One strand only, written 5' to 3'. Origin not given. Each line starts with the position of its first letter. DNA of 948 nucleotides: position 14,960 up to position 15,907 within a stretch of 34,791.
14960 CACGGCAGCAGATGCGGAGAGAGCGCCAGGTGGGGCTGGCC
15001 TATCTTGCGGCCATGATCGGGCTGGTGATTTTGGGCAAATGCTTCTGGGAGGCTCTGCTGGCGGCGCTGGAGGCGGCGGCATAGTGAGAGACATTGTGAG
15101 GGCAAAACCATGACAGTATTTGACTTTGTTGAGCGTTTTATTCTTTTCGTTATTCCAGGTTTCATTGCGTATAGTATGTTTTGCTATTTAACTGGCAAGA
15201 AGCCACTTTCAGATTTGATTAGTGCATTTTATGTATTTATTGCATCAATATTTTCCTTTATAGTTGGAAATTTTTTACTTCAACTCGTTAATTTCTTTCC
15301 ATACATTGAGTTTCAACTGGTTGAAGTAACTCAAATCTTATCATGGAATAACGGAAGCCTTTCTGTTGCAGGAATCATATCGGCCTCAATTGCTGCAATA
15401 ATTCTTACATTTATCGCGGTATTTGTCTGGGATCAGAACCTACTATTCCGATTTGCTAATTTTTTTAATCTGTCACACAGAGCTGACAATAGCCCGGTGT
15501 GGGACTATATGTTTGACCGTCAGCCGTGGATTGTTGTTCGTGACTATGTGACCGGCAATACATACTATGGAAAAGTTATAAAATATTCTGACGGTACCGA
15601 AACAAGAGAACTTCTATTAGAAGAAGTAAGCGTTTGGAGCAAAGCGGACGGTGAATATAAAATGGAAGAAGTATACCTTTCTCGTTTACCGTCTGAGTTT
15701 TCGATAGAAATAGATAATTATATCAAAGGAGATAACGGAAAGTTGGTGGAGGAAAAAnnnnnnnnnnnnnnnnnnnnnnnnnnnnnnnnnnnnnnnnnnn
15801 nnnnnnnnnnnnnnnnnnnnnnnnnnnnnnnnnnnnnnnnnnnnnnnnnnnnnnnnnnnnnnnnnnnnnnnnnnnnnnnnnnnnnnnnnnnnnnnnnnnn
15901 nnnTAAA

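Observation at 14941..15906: AT-rich membrane-protein gene inserted into the early operon and bracketed by 108-bp direct repeats (a duplicated small TM gene)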

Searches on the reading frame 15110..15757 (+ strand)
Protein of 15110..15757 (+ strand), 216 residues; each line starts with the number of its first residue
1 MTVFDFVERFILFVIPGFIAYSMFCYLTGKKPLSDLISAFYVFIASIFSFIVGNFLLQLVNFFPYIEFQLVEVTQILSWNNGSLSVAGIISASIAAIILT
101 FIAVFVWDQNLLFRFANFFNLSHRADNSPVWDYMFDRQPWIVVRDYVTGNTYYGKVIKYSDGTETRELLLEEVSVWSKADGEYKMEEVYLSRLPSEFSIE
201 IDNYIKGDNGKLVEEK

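Call 8: search_protein_families(library=padloc, proteins=[window:15110-15757:+], max_evalue=1)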
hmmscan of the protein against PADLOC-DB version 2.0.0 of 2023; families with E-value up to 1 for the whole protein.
window:15110-15757:+ (216 aa): 0 families

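Call 10: search_protein_families(library=pfam, proteins=[window:15110-15757:+], max_evalue=1)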
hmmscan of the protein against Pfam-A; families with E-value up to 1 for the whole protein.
window:15110-15757:+ (216 aa): 3 families
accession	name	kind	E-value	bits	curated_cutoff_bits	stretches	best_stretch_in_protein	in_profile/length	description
PF19865.4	DUF6338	-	9.6e-05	22.5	26.5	1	9-179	10-174/205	Family of unknown function (DUF6338)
PF07178.16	TraL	-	0.21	12.3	24.4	0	7-48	34-75/90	TraL protein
PF05803.17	Chordopox_L2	-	0.29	11.5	27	0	33-70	43-80/81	Chordopoxvirus L2 protein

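Call 11: search_protein_families(library=phrogs, proteins=[window:15110-15757:+], max_evalue=0.1)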
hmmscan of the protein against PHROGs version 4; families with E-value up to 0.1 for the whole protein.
window:15110-15757:+ (216 aa): 2 families
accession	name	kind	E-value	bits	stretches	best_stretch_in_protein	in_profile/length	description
phrog_4525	-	unknown function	0.0046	17.9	1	10-206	8-194/206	-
phrog_944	-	moron, auxiliary metabolic gene and host takeover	0.047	14.4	1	37-115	125-185/235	membrane protein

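Call 13: find_homologous_proteins(query=window:15110-15757:+)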
Query window:15110-15757:+ (216 aa): 45 proteins with E <= 0.001 among 291 candidates.
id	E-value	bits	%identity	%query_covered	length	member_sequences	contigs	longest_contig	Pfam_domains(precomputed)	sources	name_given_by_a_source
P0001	1.1e-137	475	100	100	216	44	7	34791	-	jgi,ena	jgi:hypothetical protein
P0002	8.4e-108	377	90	88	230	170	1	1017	-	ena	-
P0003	6.7e-103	361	79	95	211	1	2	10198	-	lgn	-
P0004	6.5e-99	348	72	100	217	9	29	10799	PF19865.5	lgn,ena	-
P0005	4.9e-94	332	72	97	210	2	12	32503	-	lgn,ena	-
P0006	2.3e-85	304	88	72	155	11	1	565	-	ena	-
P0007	4.2e-80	287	59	98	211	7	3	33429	PF19865.5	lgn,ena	-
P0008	4.8e-80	286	60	95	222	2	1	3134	PF19865.5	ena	-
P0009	2.9e-78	281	57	94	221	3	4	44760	PF19865.5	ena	-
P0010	1.8e-76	275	57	98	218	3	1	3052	-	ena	-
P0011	3.0e-75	271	58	95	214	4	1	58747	-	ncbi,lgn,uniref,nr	ncbi:hypothetical protein [Ruminococcus sp.]|uniref:hypothetical protein n=1 Tax=Ruminococcus sp. Ta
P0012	1.2e-74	269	59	95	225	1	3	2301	PF19865.5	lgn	-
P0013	2.0e-73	265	59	94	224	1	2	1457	PF19865.5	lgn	-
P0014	2.9e-73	264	56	95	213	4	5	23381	-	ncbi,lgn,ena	-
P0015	7.5e-73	263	57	94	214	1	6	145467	-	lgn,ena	-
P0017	1.2e-72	262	55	100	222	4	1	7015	PF19865.5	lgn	-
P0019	2.4e-72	261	57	95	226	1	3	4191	PF19865.5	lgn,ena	-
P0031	4.0e-70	254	80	57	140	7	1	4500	-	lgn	-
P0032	5.8e-70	254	54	95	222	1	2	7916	PF19865.5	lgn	-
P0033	2.2e-69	252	54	95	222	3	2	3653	PF19865.5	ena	-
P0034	1.3e-68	249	52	100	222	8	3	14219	PF19865.5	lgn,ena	-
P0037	7.9e-68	247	54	96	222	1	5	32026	PF19865.5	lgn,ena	-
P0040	1.0e-60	223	53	90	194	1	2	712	PF19865.5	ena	-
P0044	4.7e-49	185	45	98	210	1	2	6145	-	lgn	-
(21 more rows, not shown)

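Call 14: find_encoding_contigs(protein=P0001, flank=10000, max_places=10)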
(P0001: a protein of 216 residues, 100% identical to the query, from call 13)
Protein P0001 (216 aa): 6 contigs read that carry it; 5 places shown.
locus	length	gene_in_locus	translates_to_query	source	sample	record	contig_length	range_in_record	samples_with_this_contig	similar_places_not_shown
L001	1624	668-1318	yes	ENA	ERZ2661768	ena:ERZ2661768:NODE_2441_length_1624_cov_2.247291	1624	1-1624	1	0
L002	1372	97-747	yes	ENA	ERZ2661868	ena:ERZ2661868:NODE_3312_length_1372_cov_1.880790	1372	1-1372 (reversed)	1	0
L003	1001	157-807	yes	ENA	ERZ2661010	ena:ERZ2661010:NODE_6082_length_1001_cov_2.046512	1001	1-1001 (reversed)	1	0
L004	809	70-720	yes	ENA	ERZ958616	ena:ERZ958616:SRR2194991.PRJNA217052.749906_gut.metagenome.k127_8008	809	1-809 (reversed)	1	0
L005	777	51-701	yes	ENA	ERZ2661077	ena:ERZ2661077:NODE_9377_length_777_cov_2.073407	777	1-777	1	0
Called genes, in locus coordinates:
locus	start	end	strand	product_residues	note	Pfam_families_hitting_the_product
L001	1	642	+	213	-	?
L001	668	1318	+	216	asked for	-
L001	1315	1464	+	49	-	-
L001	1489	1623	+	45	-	?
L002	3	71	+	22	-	?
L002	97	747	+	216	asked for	-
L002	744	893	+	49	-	-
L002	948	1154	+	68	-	-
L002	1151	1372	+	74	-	?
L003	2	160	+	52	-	?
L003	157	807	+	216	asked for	-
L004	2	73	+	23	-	?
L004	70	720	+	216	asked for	-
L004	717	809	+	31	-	?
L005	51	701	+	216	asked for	-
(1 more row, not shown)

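Call 19: find_related_loci(query=window:15110-15757:+, collection=viral_contigs, flank=6000)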
Query window:15110-15757:+ (216 aa) in viral_contigs; peptide patterns used: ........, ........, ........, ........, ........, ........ (x = any residue, [..] = any of these).
6 stretches matched a pattern; 1 encode a relative of the query (tblastn E <= 1e-3); 1 distinct loci.
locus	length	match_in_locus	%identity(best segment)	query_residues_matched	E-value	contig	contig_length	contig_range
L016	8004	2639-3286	91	1-216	2e-122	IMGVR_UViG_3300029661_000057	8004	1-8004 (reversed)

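Call 27: find_encoding_contigs(protein=P0004, flank=8000, max_places=8)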
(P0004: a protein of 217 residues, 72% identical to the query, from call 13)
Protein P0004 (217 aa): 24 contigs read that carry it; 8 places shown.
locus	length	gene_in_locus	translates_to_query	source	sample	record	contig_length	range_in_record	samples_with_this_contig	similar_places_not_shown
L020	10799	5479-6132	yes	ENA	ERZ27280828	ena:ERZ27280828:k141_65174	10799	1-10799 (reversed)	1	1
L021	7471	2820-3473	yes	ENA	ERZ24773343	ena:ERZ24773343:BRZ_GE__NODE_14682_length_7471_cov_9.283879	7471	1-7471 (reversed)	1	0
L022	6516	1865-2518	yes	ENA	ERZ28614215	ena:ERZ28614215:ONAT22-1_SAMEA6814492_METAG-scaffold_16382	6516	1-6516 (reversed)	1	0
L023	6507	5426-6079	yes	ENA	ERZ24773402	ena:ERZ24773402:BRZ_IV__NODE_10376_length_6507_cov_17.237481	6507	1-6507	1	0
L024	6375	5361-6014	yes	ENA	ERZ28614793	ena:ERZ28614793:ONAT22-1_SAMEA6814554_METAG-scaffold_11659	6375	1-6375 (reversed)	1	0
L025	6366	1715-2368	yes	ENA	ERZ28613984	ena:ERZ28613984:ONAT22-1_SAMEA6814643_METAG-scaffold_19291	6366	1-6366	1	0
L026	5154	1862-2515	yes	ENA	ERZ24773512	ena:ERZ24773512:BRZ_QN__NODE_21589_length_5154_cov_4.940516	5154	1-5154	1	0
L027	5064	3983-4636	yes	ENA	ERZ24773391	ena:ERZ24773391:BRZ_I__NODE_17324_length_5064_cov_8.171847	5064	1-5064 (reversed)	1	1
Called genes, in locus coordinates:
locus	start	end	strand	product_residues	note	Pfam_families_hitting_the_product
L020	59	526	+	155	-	-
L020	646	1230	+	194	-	PF01420:Methylase_S (weak)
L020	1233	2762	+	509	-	PF12161:HsdM_N, PF02384:N6_Mtase, PF05175:MTS (weak)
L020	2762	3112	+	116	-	-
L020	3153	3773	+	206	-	PF10137:CAP12-PCTIR_TIR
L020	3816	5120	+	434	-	PF01420:Methylase_S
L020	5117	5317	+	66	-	-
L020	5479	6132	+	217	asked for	PF19865:DUF6338 (weak)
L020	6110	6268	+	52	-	-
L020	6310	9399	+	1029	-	PF04313:HSDR_N, PF04851:ResIII, PF18766:SWI2_SNF2, PF22679:T1R_D3-like, PF11867:T1RH-like_C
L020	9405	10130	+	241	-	PF01863:YgjP-like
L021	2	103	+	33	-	?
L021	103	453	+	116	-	-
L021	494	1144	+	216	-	PF10137:CAP12-PCTIR_TIR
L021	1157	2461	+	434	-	PF01420:Methylase_S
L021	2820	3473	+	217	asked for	PF19865:DUF6338 (weak)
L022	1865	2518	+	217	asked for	PF19865:DUF6338 (weak)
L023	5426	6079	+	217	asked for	PF19865:DUF6338 (weak)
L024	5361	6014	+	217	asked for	PF19865:DUF6338 (weak)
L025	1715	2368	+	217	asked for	PF19865:DUF6338 (weak)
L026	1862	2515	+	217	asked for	PF19865:DUF6338 (weak)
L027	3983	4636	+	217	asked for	PF19865:DUF6338 (weak)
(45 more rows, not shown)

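Call 28: find_encoding_contigs(protein=P0005, flank=8000, max_places=6)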
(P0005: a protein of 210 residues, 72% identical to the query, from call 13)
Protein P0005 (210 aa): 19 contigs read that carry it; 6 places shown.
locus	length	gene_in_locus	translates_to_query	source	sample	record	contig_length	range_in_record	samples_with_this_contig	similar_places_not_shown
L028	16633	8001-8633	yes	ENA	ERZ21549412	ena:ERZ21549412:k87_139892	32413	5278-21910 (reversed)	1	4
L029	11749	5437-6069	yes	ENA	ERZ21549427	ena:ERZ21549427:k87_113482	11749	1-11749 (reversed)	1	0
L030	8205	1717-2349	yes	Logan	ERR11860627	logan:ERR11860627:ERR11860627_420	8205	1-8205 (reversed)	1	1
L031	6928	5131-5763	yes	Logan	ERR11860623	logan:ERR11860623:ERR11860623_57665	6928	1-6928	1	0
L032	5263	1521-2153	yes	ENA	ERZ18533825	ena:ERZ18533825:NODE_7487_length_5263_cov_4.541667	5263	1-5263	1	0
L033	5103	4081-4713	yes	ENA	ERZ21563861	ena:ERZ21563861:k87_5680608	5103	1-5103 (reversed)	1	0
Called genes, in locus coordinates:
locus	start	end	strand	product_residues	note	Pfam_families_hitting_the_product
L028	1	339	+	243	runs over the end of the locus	PF08281:Sigma70_r4_2 (weak)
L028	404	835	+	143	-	PF14194:Cys_rich_VLP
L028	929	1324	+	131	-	PF06970:RepA_N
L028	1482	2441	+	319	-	PF01076:Mob_Pre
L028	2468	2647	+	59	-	-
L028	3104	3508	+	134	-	PF14198:TnpV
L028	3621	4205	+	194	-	-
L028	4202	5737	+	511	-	PF12161:HsdM_N, PF02384:N6_Mtase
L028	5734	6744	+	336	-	PF13310:Virulence_RhuM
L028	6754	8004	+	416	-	PF01420:Methylase_S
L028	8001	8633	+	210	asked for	-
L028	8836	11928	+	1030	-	PF04313:HSDR_N, PF04851:ResIII, PF18766:SWI2_SNF2, PF22679:T1R_D3-like, PF11867:T1RH-like_C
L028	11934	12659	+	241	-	PF01863:YgjP-like, PF08325:WLM (weak), PF10263:SprT-like (weak)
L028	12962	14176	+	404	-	PF13173:AAA_14, PF13635:DUF4143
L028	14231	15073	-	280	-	PF12844:HTH_19, PF13560:HTH_31, PF01381:HTH_3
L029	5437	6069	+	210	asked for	-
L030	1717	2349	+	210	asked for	-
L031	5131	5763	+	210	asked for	-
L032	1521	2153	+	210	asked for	-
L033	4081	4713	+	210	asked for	-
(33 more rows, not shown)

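Call 30: find_encoding_contigs(protein=P0003, flank=8000, max_places=4)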
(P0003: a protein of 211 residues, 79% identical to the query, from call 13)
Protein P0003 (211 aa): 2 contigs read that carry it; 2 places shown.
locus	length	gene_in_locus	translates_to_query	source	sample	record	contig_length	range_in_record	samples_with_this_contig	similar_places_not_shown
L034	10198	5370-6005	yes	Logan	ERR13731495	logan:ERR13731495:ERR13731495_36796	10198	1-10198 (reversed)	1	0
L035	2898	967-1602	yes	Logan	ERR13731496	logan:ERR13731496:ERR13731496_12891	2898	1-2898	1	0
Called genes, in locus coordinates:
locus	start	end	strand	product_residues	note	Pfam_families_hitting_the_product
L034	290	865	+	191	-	PF01420:Methylase_S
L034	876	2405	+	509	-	PF12161:HsdM_N, PF02384:N6_Mtase, PF05175:MTS (weak)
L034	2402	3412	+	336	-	PF13310:Virulence_RhuM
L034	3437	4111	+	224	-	PF13643:DUF4145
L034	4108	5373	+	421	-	PF01420:Methylase_S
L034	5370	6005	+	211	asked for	-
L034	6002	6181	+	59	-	-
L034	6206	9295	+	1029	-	PF04313:HSDR_N, PF04851:ResIII, PF18766:SWI2_SNF2, PF22679:T1R_D3-like, PF11867:T1RH-like_C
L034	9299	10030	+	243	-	PF01863:YgjP-like, PF10263:SprT-like (weak)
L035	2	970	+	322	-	?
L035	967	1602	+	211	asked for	-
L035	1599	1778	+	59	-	-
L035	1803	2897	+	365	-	?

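Call 31: find_encoding_contigs(protein=P0007, flank=8000, max_places=4)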
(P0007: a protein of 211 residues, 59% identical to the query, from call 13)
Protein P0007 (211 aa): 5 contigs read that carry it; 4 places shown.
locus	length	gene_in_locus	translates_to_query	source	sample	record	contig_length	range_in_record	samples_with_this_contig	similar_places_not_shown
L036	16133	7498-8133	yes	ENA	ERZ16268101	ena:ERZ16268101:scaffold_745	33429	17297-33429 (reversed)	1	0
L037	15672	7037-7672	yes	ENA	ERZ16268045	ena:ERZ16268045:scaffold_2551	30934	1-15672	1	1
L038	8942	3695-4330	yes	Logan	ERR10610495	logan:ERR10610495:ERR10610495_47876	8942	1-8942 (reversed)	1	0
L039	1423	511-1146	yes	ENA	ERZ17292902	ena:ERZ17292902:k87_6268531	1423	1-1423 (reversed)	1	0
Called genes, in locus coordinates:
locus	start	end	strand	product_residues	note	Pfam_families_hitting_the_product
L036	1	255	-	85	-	?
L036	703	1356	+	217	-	PF01420:Methylase_S (weak)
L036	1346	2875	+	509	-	PF12161:HsdM_N, PF02384:N6_Mtase, PF05175:MTS (weak)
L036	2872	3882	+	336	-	PF13310:Virulence_RhuM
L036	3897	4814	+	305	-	-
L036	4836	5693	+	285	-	PF00753:Lactamase_B, PF23023:Anti-Pycsar_Apyc1 (faint)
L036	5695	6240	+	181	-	-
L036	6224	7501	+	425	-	PF01420:Methylase_S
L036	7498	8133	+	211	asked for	PF19865:DUF6338 (weak)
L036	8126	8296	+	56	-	-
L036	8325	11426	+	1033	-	PF04313:HSDR_N, PF04851:ResIII, PF18766:SWI2_SNF2, PF22679:T1R_D3-like, PF11867:T1RH-like_C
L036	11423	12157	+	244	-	PF01863:YgjP-like, PF08325:WLM (weak)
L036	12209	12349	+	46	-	-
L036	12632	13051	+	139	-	PF00472:RF-1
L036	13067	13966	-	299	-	PF03881:Fructosamin_kin, PF01636:APH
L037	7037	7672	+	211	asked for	PF19865:DUF6338 (weak)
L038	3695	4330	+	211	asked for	PF19865:DUF6338 (weak)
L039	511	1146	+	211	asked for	PF19865:DUF6338 (weak)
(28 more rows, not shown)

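Call 44: predict_structure(alignment_id=A2)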
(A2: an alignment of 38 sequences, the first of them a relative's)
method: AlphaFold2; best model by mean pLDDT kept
length: 216 residues; sequences in the alignment: 38
mean_pLDDT: 81.6   pTM: 0.61
mean pLDDT of the five models: 81.6, 81.4, 81.4, 81.2, 80.4
residues with pLDDT >= 90: 81; 70-90: 100; 50-70: 24; < 50: 11
segments of 3 or more residues with pLDDT < 50: 206-216
pLDDT, mean of each block of 10 residues (from residue 1): 79 92 90 83 93 90 80 72 78 95 87 78 67 75 91 89 80 92 93 87 51 33
secondary structure, 60 per line:
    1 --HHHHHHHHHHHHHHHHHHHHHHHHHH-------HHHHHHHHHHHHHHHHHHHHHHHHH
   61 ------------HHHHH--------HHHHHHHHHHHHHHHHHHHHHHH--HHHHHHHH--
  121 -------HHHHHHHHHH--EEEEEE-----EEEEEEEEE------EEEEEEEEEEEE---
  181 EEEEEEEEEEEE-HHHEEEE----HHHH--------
elements in order: H3-28 H36-60 H73-77 H86-108 H111-118 H128-137 E140-145 E151-159 E166-177 E181-192 E197-200 H205-208

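Call 49: fold_search(model_id=the predicted structure, library=pdb)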
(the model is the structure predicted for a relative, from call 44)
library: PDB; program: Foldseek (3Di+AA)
matches with E <= 10: 854; with E <= 0.001: 26
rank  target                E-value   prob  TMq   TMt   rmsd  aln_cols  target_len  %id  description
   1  6n7r_N                2.8e-04  1.00  0.28  0.60   9.7        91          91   20  Saccharomyces cerevisiae spliceosomal E complex (ACT1) (released 2019-09-18)
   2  3pgw_W                3.0e-04  1.00  0.27  0.58   3.6        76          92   17  Crystal structure of human U1 snRNP (released 2010-12-29)
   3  6g90_d                3.3e-04  1.00  0.29  0.61  10.3        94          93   17  Prespliceosome structure provides insight into spliceosome assembly and regulation (map A2) (released 2018-08-22)
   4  3pgw_Z                3.5e-04  1.00  0.27  0.66   5.2        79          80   16  Crystal structure of human U1 snRNP (released 2010-12-29)
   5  5nrl_d                3.5e-04  1.00  0.29  0.68   5.1        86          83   19  Structure of a pre-catalytic spliceosome (released 2017-05-31)
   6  9l5r_f                4.2e-04  1.00  0.27  0.60   9.6        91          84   22  Cryo-EM structure of the thermophile spliceosome (state ILS) (released 2025-03-12)
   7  4wzj_AAAA             4.5e-04  1.00  0.28  0.67   7.9        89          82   17  Spliceosomal U4 snRNP core domain (released 2015-01-14)
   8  8ro2_a                5.4e-04  1.00  0.28  0.66   4.9        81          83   15  Integrative Structure of the human intron lariat Spliceosome (ILS'') (released 2024-09-18)
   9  4wzj_A                5.4e-04  1.00  0.28  0.66   8.8        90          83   17  Spliceosomal U4 snRNP core domain (released 2015-01-14)
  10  6qw6_64               5.4e-04  1.00  0.26  0.65   3.5        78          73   19  Structure of the human U5.U4/U6 tri-snRNP at 2.9A resolution. (released 2019-04-17)
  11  5zwn_d                5.7e-04  1.00  0.28  0.59  10.2        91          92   19  Cryo-EM structure of the yeast pre-B complex at an average resolution of 3.3 angstrom (Part II: U1 snRNP region) (released 2018-08-29)
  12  3jb9_Z                5.7e-04  1.00  0.28  0.66   3.6        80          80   20  Cryo-EM structure of the yeast spliceosome at 3.6 angstrom resolution (released 2015-09-23)
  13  3jb9_D                5.7e-04  1.00  0.28  0.57   3.6        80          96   20  Cryo-EM structure of the yeast spliceosome at 3.6 angstrom resolution (released 2015-09-23)
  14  5xjc_a                6.0e-04  1.00  0.28  0.68   7.1        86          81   16  Cryo-EM structure of the human spliceosome just prior to exon ligation at 3.6 angstrom (released 2017-07-05)
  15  4wzj_H                6.0e-04  1.00  0.29  0.68   8.9        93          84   16  Spliceosomal U4 snRNP core domain (released 2015-01-14)
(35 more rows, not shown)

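Call 50: fold_search(model_id=the predicted structure, library=viral)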
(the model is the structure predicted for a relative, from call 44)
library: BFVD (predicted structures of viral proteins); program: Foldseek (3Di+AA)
matches with E <= 10: 899; with E <= 0.001: 1
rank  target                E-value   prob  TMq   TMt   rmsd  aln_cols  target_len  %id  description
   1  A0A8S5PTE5            9.2e-06  1.00  0.47  0.50   7.4       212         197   16  Uncharacterized protein [Siphoviridae sp. ct96x5]
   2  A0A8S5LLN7            1.9e-03  1.00  0.24  0.58   4.1        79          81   18  Uncharacterized protein [Siphoviridae sp. ctvok7]
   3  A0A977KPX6            2.6e-03  1.00  0.22  0.56   3.5        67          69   13  Uncharacterized protein [Arthrobacter phage Shambre1]
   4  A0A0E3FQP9            2.8e-03  1.00  0.22  0.33   5.5        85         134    8  Methylamine utilization protein [Synechococcus phage ACG-2014f]
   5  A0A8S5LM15            8.7e-03  1.00  0.22  0.47   5.5        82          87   10  Putative KleE stable inheritance protein [Siphoviridae sp. ctvok7]
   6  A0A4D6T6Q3            9.8e-03  1.00  0.23  0.58   5.0        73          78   10  RNA binding protein [Gordonia phage Reyja]
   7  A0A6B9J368            1.1e-02  1.00  0.19  0.47   2.6        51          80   12  Uncharacterized protein [Rhizobium phage RL38J1]
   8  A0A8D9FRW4            1.7e-02  1.00  0.26  0.34   6.8        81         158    7  Uncharacterized protein [uncultured marine phage]
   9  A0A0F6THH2            2.0e-02  1.00  0.23  0.50   5.4        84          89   15  Uncharacterized protein [Sinorhizobium phage phiM9]
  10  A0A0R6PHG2            2.0e-02  0.51  0.22  0.22  19.7       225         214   10  (no name in the UniProt tables at hand)
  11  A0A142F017            2.3e-02  0.99  0.21  0.41   5.1        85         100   10  (no name in the UniProt tables at hand)
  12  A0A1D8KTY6            2.3e-02  0.85  0.20  0.32   9.8       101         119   13  Uncharacterized protein [Synechococcus phage S-CAM7]
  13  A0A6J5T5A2            2.4e-02  0.99  0.23  0.33   6.0        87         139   11  Uncharacterized protein [uncultured Caudovirales phage]
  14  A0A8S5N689            2.5e-02  0.57  0.23  0.26  18.9       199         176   10  Uncharacterized protein [Siphoviridae sp. ctfWC31]
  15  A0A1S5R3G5            3.0e-02  0.21  0.16  0.21  18.4       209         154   10  Uncharacterized protein [Pseudomonas phage pf16]
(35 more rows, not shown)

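Call 54: search_protein_representatives(alignment_id=A2)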
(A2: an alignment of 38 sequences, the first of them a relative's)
Query: 38 sequences, 220 profile positions. Proteins with E-value up to 0.001 (for the whole library): 1086; up to 1e-10: 726; up to 1e-30: 31. The best 150 are listed.
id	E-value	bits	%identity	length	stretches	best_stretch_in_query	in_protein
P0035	4.8e-99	347.0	-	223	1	1-218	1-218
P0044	2.3e-82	292.4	-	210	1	1-210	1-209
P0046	1.0e-74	267.4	-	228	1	1-214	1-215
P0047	1.2e-73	263.9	-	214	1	1-211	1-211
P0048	2.5e-71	256.4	-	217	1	1-214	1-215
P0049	1.1e-64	234.6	-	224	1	1-217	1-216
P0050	3.2e-60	220.0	-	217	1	1-207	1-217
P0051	1.2e-51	192.0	-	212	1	1-211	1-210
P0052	4.0e-48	180.5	-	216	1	1-212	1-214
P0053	1.3e-46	175.5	-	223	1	1-214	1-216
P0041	1.1e-45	172.5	-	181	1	1-122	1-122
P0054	5.3e-44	167.0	-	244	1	1-205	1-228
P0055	7.5e-44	166.5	-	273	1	1-214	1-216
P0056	3.0e-43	164.5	-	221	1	1-216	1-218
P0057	9.6e-42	159.6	-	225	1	1-211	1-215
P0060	4.8e-37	144.2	-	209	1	1-212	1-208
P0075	7.2e-30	120.8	-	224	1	6-206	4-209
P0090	7.1e-28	114.3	-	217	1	6-210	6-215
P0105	7.6e-27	110.9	-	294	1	1-199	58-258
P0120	7.5e-26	107.6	-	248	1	5-209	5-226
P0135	5.8e-25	104.7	-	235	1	2-210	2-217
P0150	3.7e-24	102.1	-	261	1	1-210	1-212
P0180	6.3e-23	98.1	-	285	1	1-207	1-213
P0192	1.5e-22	96.8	-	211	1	9-209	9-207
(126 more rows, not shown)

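Call 55: search_protein_families(library=pfam, alignment_id=A2, max_evalue=0.001)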
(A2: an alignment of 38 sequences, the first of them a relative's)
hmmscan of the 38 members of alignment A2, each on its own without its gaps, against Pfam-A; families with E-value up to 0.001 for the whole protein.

A. member 1, P0001 (216 aa): 1 family
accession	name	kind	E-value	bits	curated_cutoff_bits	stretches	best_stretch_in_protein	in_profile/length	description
PF19865.4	DUF6338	-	9.6e-05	22.5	26.5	1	9-179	10-174/205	Family of unknown function (DUF6338)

B. families by the number of members that match (of 38 scanned): 1 family
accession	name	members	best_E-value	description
PF19865.4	DUF6338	20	2.2e-07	Family of unknown function (DUF6338)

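Call 56: find_encoding_contigs(protein=P0015, flank=7000, max_places=3)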
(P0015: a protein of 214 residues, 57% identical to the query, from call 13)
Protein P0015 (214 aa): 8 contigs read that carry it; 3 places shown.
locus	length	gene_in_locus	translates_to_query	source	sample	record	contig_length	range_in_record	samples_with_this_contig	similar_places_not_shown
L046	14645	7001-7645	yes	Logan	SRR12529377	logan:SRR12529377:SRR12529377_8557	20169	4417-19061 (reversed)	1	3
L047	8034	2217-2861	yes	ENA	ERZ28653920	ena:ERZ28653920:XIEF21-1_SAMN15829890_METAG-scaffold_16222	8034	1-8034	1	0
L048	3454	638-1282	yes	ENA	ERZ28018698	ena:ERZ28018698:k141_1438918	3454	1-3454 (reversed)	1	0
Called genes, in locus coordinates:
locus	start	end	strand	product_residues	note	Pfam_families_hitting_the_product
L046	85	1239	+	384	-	PF01076:Mob_Pre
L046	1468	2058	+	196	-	-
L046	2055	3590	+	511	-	PF12161:HsdM_N, PF02384:N6_Mtase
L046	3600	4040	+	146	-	-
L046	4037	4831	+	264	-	-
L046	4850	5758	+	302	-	PF13365:Trypsin_2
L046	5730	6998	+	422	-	PF01420:Methylase_S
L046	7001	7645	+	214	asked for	-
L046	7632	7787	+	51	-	-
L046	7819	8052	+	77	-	PF09954:DUF2188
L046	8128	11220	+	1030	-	PF04313:HSDR_N, PF04851:ResIII, PF18766:SWI2_SNF2, PF22679:T1R_D3-like, PF11867:T1RH-like_C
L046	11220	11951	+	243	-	PF01863:YgjP-like, PF10263:SprT-like (weak)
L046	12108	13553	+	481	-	PF13173:AAA_14, PF13635:DUF4143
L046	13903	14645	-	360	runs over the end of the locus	-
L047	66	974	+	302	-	PF13365:Trypsin_2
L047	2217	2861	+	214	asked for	-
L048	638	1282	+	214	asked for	-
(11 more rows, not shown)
